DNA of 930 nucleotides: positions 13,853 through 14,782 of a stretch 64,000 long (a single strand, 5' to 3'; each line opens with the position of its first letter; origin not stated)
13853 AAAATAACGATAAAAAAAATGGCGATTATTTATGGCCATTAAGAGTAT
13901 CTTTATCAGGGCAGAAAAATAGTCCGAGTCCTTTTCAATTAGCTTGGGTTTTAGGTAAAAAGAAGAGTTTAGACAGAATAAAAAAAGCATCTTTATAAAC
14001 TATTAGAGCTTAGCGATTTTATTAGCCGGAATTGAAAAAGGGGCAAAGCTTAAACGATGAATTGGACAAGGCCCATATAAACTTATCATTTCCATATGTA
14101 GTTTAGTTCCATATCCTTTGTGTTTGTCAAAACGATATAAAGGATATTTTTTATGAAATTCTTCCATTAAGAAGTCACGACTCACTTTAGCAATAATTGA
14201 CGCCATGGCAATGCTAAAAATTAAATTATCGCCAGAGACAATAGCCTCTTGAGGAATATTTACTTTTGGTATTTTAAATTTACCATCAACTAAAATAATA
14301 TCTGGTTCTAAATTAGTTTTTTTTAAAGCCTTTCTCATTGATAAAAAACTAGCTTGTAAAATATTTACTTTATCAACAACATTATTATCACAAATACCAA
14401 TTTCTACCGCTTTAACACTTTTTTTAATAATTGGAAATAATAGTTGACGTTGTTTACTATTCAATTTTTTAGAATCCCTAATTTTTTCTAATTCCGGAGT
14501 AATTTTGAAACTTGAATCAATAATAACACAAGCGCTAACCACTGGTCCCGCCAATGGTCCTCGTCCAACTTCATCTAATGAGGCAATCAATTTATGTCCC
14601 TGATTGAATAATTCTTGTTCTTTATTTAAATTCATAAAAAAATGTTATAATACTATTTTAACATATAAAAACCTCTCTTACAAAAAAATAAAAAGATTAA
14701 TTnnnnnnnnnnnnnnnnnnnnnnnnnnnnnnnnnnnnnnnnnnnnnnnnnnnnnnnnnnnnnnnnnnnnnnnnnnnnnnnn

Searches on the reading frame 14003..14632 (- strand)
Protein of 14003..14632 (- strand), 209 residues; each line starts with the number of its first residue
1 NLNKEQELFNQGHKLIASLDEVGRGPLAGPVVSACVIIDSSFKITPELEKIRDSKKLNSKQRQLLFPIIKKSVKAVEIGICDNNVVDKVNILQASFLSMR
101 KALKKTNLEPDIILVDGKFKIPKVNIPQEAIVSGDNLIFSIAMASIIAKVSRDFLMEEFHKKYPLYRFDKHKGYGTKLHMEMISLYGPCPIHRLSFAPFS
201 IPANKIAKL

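Call 17: search_protein_families(library=pfam, proteins=[window:14003-14632:-], max_evalue=0.00001)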
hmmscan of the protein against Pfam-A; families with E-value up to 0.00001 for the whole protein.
window:14003-14632:- (209 aa): 1 family
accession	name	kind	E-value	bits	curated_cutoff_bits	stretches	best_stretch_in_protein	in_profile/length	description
PF01351.25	RNase_HII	-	2.5e-40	139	25.8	1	19-197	3-197/199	Ribonuclease HII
